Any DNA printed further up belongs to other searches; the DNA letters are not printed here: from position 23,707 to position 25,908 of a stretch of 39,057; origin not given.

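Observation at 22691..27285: Two sensor-less sigma54 activators flank an unassignable 633-aa exported protein, one translationally coupled to it, directly upstream of the flagellar operon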

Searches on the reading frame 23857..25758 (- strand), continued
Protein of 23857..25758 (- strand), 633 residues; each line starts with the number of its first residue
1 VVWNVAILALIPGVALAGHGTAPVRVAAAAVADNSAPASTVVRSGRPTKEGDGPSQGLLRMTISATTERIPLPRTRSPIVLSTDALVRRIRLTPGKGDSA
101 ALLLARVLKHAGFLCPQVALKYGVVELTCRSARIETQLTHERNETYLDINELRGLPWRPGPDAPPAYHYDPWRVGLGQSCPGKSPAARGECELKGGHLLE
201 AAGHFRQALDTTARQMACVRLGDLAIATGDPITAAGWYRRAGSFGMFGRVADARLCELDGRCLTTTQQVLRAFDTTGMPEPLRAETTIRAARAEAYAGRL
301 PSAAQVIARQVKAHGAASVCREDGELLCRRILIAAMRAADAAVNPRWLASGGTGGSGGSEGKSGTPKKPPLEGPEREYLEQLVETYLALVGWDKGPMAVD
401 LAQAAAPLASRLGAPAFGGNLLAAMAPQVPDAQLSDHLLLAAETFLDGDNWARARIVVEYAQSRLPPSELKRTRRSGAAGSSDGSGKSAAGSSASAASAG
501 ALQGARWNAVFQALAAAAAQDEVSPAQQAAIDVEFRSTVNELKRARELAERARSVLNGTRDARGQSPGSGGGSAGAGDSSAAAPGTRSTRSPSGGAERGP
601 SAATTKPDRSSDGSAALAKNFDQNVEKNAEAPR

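Call 21: fold_search(model_id=the predicted structure, library=pdb)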
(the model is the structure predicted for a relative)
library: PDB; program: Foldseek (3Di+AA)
matches with E <= 10: 1208; with E <= 0.001: 2
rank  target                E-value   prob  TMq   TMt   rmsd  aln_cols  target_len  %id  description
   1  8chy                  2.7e-04  1.00  0.21  0.36  10.2       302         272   13  Crystal structure of an 8-repeat consensus TPR superhelix with Zinc. (released 2024-02-21)
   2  9qhb                  4.4e-04  1.00  0.26  0.52   6.8       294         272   14  Crystal structure of 16-repeat CTPR protein with eliminated coordination sites (released 2025-10-22)
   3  9qhc_A                1.2e-03  1.00  0.25  0.47   7.8       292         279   13  Crystal structure of 8-repeat CTPR protein with eliminated coordination sites (released 2025-10-22)
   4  5tqb_B                1.6e-03  1.00  0.17  0.25  14.1       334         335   15  Crystal structure of assembly chaperone of ribosomal protein L4 (Acl4) in complex with ribosomal protein L4 (RpL4) (released 2017-02-15)
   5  9hmf_K                1.6e-03  1.00  0.24  0.20  34.0       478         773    8  Periplasmic scaffold of the Campylobacter jejuni flagellar motor (alpha carbon trace) (released 2024-12-25)
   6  9qhc_B                2.0e-03  1.00  0.26  0.49   7.6       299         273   14  Crystal structure of 8-repeat CTPR protein with eliminated coordination sites (released 2025-10-22)
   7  9hvq_Q                2.1e-03  1.00  0.18  0.14  13.0       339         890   10  Structure of the transcribing Pol II-DSIF-PAF-SPT6-RECQL5 complex (released 2025-07-16)
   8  5a7d_H                2.3e-03  1.00  0.18  0.27  17.4       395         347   14  Tetrameric assembly of LGN with Inscuteable (released 2016-08-03)
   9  4r7s                  2.4e-03  1.00  0.22  0.44  10.4       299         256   12  Crystal structure of a tetratricopeptide repeat protein (PARMER_03812) from Parabacteroides merdae ATCC 43184 at 2.39 A  (released 2014-10-01)
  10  6eou                  2.4e-03  1.00  0.22  0.33  14.1       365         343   16  O-GlcNAc transferase TPR domain with the intellectual disability associated mutation L254F (released 2018-05-09)
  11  8fy4_B                2.7e-03  1.00  0.24  0.27  15.6       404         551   15  Structure of NOT1:NOT10:NOT11 module of the chicken CCR4-NOT complex (released 2023-08-30)
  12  7xn7_q                2.7e-03  0.99  0.16  0.12  23.4       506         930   12  RNA polymerase II elongation complex containing Spt4/5, Elf1, Spt6, Spn1 and Paf1C (released 2022-09-07)
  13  9rtt_Q                3.2e-03  1.00  0.23  0.17  21.1       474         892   10  Activated Elongation Complex with IWS1 and ELOF1 (released 2025-09-03)
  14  1w3b_A                3.5e-03  1.00  0.21  0.29  15.0       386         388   12  The superhelical TPR domain of O-linked GlcNAc transferase reveals structural similarities to importin alpha. (released 2004-09-09)
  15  7rqf_A                3.8e-03  1.00  0.21  0.24  11.0       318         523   15  Crystal Structure of LbcA (lipoprotein binding partner of CtpA) of Pseudomonas aeruginosa (released 2022-04-27)
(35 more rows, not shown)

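Call 23: search_protein_families(library=ncbifam, proteins=[window:23857-25758:-], max_evalue=0.1)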
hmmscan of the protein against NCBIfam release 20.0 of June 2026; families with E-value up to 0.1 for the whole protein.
window:23857-25758:- (633 aa): 0 families

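Call 48: search_protein_representatives(alignment_id=A2)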
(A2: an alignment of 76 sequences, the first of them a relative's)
Query: 76 sequences, 508 profile positions. Proteins with E-value up to 0.001 (for the whole library): 401; up to 1e-10: 257; up to 1e-30: 196. The best 150 are listed.
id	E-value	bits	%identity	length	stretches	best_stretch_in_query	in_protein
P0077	3.3e-222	755.2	-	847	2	26-469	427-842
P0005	2.0e-217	739.4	-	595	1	2-498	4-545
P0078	6.7e-194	661.8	-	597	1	6-502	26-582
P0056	1.9e-192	657.0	-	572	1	5-485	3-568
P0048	2.0e-192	656.9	-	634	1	4-491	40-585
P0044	2.0e-185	633.8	-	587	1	3-491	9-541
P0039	1.2e-181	621.4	-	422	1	1-411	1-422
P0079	4.1e-175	599.8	-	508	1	10-488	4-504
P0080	1.5e-160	551.8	-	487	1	16-486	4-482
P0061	1.3e-159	548.7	-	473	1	2-489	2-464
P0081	1.1e-157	542.4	-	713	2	35-429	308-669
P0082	2.4e-150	518.1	-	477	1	11-490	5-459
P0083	4.7e-147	507.3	-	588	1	18-485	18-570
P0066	1.5e-145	502.3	-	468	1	8-491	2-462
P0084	7.7e-132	457.1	-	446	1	11-474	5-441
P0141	6.0e-92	325.4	-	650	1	8-361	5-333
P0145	1.1e-90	321.3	-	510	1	4-484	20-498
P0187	3.1e-74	267.0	-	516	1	19-475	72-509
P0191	1.9e-71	257.8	-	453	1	1-474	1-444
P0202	2.6e-66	240.8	-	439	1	4-471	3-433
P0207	3.8e-65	237.0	-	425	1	35-469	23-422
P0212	2.0e-61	224.8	-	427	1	32-475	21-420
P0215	1.0e-58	215.8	-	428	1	35-462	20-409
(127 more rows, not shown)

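Call 49: search_protein_families(library=pfam, proteins=[P0077, P0081, P0141, P0145, P0187, P0215, P0212, P0207, P0202, P0191], max_evalue=0.01)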
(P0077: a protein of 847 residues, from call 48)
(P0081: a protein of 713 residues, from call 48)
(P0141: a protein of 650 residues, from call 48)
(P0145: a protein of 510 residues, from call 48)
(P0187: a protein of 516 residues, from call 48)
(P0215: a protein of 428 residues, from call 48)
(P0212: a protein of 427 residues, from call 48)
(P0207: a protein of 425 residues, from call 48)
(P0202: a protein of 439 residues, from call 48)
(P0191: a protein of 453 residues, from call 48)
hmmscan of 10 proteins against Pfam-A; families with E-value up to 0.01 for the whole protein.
P0077 (847 aa): 5 families
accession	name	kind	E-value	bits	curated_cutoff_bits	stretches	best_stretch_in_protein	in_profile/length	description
PF07719.23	TPR_2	-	1.8e-08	34.3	27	0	170-195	3-28/34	Tetratricopeptide repeat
PF13424.12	TPR_12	-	0.00022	21.8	30.1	0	165-196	42-73/77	Tetratricopeptide repeat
PF14559.12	TPR_19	-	0.00026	21.7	25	1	178-220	1-44/68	Tetratricopeptide repeat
PF00515.34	TPR_1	-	0.0046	17.2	27.8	0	170-196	3-29/34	Tetratricopeptide repeat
PF13176.12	TPR_7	-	0.0073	16.8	27.9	0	171-199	2-30/36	Tetratricopeptide repeat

P0081 (713 aa): 5 families
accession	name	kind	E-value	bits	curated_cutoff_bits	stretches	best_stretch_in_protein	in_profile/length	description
PF09976.15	TPR_21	-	3.8e-06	27.2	25.5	0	429-475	86-135/193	Tetratricopeptide repeat-like domain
PF07719.23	TPR_2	-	0.00049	20.5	27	0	184-208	3-27/34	Tetratricopeptide repeat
PF13424.12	TPR_12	-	0.0017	18.9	30.1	0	185-208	48-71/77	Tetratricopeptide repeat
PF13432.12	TPR_16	-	0.0053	17.6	32.7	0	429-474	7-52/65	Tetratricopeptide repeat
PF13176.12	TPR_7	-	0.0053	17.2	27.9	0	186-208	3-25/36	Tetratricopeptide repeat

P0141 (650 aa): 6 families
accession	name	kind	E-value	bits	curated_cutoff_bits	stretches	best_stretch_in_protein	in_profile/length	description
PF00158.32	Sigma54_activat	-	5.5e-68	228.4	20.2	1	476-641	2-167/168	Sigma-54 interaction domain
PF14532.12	Sigma54_activ_2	-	1.2e-17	64.9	25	1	476-639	1-131/138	Sigma-54 interaction domain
PF07728.20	AAA_5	-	8.6e-06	26.2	22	1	499-617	2-123/139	AAA domain (dynein-related subfamily)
PF13432.12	TPR_16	-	1e-05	26.3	32.7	1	156-205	7-57/65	Tetratricopeptide repeat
PF07719.23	TPR_2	-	0.00086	19.7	27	0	152-173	7-28/34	Tetratricopeptide repeat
PF01078.27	Mg_chelatase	-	0.0015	18.4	20.3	0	554-595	93-134/207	Magnesium chelatase, subunit ChlI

P0145 (510 aa): 1 family
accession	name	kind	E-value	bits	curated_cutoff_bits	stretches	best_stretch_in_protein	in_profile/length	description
PF13432.12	TPR_16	-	0.0044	17.9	32.7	1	185-231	8-53/65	Tetratricopeptide repeat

P0187 (516 aa): 1 family
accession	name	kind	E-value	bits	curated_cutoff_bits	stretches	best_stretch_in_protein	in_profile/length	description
PF16031.10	TonB_N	-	0.004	18.2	33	1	5-84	12-80/138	TonB polyproline region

P0215 (428 aa): 1 family
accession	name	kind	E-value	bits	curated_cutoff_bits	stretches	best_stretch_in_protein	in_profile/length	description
PF13432.12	TPR_16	-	0.00079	20.3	32.7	1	133-183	8-57/65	Tetratricopeptide repeat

P0212 (427 aa): 1 family
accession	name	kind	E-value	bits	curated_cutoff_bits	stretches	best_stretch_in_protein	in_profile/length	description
PF13432.12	TPR_16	-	0.0025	18.7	32.7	1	133-182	7-57/65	Tetratricopeptide repeat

P0207 (425 aa): 2 families
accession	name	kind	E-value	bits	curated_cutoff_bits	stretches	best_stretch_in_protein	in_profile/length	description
PF13432.12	TPR_16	-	0.003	18.4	32.7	1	143-197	7-63/65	Tetratricopeptide repeat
PF00515.34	TPR_1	-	0.007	16.6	27.8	0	139-158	7-26/34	Tetratricopeptide repeat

P0202 (439 aa): 2 families
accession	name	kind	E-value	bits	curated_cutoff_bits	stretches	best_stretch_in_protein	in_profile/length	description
PF13432.12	TPR_16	-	6.3e-09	36.6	32.7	1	153-196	11-56/65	Tetratricopeptide repeat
PF14559.12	TPR_19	-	0.0067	17.2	25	0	151-202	3-56/68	Tetratricopeptide repeat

P0191 (453 aa): 0 families

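Call 50: find_homologous_proteins(query=P0215)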
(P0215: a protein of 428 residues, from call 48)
Query P0215 (428 aa): 6 proteins with E <= 0.001 among 8000 candidates.
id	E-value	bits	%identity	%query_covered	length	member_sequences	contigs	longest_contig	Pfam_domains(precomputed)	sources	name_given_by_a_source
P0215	2.2e-272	921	100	100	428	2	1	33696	-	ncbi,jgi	jgi:hypothetical protein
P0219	2.2e-128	447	60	91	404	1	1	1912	-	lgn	-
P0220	8.2e-119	415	57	89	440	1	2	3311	-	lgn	-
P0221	3.0e-114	400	57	89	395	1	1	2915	-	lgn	-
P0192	3.6e-91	324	46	89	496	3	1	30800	-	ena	-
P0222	2.4e-39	153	38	89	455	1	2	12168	-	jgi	jgi:hypothetical protein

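Call 51: find_encoding_contigs(protein=P0215, flank=10000, max_places=2)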
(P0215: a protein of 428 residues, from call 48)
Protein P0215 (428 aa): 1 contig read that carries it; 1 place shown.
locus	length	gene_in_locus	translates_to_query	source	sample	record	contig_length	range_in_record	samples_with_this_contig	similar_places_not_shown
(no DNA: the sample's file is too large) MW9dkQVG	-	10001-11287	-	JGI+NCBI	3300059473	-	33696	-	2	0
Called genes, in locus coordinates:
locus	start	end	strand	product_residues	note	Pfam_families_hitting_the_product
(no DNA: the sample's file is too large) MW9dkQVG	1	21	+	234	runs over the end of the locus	PF01551:Peptidase_M23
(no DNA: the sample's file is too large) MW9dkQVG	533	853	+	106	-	PF04316:FlgM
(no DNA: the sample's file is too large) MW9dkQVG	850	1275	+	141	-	-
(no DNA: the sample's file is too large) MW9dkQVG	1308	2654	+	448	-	PF22638:FlgK_D1, PF06429:Flg_bbr_C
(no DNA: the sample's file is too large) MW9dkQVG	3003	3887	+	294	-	PF00669:Flagellin_N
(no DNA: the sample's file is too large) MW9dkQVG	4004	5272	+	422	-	PF00460:Flg_bb_rod (weak), PF22692:LlgE_F_G_D1, PF07559:FlgE_D2, PF06429:Flg_bbr_C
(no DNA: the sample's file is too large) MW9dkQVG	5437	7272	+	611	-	-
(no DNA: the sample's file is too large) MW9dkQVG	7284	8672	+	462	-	-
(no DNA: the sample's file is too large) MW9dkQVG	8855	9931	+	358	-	PF00158:Sigma54_activat, PF14532:Sigma54_activ_2, PF00004:AAA (faint), PF07728:AAA_5, PF25601:AAA_lid_14, PF02954:HTH_8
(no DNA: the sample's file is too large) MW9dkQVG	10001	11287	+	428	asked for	-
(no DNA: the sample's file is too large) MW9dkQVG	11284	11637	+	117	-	-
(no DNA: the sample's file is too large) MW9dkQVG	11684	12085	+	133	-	PF00460:Flg_bb_rod, PF06429:Flg_bbr_C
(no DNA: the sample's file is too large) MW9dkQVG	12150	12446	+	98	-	PF02049:FliE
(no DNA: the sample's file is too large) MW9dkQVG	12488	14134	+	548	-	PF01514:YscJ_FliF, PF08345:YscJ_FliF_C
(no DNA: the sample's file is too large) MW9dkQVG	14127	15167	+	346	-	PF03448:MgtE_N (faint), PF14842:FliG_N, PF14841:FliG_M, PF14842:FliG_N, PF01706:FliG_C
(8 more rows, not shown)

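Call 52: find_encoding_contigs(protein=P0222, flank=8000, max_places=2)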
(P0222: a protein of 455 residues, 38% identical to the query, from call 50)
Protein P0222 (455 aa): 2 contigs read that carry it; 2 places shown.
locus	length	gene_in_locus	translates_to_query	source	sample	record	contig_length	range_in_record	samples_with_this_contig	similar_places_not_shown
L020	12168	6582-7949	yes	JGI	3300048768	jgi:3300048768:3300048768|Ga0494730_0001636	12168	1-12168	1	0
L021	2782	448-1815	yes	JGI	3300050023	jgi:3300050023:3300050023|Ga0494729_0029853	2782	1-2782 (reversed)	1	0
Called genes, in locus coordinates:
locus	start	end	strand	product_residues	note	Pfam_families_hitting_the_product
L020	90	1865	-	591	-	PF00989:PAS, PF08448:PAS_4, PF13188:PAS_8 (weak), PF13426:PAS_9 (weak), PF00512:HisKA (faint), PF02518:HATPase_c, PF00072:Response_reg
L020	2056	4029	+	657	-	PF03109:ABC1 (faint), PF00069:Pkinase, PF07714:PK_Tyr_Ser-Thr, PF06293:Kdo (faint), PF08668:HDOD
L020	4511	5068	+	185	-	PF16697:Yop-YscD_cpl, PF00498:FHA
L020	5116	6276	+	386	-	PF00158:Sigma54_activat, PF14532:Sigma54_activ_2, PF01078:Mg_chelatase (faint), PF07728:AAA_5, PF25601:AAA_lid_14, PF02954:HTH_8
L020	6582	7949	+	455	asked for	-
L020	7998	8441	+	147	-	-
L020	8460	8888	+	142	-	PF00460:Flg_bb_rod (weak), PF06429:Flg_bbr_C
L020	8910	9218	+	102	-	PF02049:FliE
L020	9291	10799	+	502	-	PF01514:YscJ_FliF, PF08345:YscJ_FliF_C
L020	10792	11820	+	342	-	PF14842:FliG_N, PF14841:FliG_M, PF01706:FliG_C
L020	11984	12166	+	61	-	?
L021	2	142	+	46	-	PF02954:HTH_8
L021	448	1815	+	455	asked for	-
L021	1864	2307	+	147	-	-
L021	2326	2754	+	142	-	PF00460:Flg_bb_rod (weak), PF06429:Flg_bbr_C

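Call 53: list_cluster_members(proteins=[P0215, P0071, P0061, P0054, P0020, P0063])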
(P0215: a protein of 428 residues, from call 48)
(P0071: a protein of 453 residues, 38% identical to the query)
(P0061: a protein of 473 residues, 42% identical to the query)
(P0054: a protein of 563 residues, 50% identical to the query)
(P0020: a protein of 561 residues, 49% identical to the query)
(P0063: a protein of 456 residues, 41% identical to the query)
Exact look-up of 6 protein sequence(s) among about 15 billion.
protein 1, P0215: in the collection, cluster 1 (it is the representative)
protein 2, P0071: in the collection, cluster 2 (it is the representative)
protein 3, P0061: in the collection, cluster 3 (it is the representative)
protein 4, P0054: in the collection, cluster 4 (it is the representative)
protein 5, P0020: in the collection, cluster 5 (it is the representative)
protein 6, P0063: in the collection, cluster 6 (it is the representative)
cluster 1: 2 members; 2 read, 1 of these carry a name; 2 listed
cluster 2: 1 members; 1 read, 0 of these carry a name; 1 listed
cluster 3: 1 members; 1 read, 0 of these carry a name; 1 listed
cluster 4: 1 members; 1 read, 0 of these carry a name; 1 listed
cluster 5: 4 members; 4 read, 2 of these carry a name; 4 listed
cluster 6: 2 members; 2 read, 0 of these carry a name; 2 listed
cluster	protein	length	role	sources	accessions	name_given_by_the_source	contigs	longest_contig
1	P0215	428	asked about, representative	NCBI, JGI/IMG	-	hypothetical protein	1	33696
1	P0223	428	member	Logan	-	-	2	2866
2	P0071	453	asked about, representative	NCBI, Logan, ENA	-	-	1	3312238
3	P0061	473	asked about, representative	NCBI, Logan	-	-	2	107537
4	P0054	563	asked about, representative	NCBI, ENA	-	-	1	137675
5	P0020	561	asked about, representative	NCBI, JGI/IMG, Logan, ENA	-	-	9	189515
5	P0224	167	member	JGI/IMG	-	hypothetical protein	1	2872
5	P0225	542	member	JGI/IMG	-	hypothetical protein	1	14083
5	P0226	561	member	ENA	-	-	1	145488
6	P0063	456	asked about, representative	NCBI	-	-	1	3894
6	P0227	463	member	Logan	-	-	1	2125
